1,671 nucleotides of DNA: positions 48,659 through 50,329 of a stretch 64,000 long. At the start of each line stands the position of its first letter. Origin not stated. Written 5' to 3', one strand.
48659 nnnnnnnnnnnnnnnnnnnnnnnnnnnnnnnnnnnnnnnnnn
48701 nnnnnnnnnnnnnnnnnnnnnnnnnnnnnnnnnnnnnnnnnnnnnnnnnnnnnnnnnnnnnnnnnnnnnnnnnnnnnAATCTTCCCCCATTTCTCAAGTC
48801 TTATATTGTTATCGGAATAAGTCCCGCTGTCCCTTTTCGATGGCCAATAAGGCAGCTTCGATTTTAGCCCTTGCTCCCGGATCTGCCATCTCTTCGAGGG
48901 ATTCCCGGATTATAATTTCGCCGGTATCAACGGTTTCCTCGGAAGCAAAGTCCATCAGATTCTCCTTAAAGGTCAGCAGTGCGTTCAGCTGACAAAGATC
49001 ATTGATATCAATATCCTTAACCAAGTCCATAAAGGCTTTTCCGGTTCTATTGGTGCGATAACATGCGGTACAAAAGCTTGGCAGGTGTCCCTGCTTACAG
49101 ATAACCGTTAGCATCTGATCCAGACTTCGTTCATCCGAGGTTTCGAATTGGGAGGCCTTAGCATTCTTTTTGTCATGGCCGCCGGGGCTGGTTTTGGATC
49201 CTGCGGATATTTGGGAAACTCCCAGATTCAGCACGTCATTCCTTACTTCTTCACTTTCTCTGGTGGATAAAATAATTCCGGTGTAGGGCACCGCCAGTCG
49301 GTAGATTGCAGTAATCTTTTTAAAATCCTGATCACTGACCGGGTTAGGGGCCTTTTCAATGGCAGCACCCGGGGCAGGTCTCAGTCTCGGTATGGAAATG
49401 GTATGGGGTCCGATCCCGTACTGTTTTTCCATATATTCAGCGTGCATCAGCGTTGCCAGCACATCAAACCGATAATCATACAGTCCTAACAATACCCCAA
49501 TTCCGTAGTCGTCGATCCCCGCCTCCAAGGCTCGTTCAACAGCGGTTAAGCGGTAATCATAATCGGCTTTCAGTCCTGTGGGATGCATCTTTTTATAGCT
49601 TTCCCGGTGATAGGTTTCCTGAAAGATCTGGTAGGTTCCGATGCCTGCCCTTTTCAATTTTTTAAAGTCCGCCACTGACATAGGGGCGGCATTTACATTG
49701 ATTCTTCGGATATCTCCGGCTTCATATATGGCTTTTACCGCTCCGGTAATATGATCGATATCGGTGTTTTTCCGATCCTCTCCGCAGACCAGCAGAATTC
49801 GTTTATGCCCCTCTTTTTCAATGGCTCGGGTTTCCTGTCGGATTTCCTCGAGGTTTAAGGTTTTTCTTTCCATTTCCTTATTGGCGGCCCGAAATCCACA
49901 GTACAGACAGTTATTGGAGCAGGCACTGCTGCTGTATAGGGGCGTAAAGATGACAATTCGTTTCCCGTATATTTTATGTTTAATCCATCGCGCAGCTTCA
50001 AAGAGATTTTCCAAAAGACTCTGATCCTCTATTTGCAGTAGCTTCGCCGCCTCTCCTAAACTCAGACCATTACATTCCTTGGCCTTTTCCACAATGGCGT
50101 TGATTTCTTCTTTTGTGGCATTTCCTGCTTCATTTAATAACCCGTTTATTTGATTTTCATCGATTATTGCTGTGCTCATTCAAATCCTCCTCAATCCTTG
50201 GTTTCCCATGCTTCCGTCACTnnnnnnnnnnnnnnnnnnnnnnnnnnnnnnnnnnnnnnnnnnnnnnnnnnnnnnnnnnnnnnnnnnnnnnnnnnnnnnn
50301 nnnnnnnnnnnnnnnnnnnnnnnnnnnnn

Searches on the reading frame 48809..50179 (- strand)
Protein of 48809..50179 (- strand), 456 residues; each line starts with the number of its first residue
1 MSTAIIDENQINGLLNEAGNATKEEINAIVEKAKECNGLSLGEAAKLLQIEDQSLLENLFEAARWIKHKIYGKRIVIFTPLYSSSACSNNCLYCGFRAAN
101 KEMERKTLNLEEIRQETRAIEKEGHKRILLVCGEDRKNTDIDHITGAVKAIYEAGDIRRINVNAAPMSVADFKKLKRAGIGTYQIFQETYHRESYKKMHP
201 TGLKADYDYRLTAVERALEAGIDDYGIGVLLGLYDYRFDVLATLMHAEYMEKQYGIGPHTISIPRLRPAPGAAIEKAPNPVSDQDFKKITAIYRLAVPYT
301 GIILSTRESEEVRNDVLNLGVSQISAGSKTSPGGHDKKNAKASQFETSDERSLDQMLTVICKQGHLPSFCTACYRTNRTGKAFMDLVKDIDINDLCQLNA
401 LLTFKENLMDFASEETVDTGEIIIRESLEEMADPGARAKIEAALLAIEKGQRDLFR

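Call 7: search_protein_families(library=pfam, proteins=[window:48809-50179:-])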
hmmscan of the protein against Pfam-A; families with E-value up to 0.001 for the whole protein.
window:48809-50179:- (456 aa): 2 families
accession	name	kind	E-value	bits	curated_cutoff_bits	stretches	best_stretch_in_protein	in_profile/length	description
PF06968.18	BATS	-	9.2e-22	77.5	22.2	1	262-364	1-86/88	Biotin and Thiamin Synthesis associated domain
PF04055.27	Radical_SAM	-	8.6e-17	62.2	29.5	1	84-233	4-151/166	Radical SAM superfamily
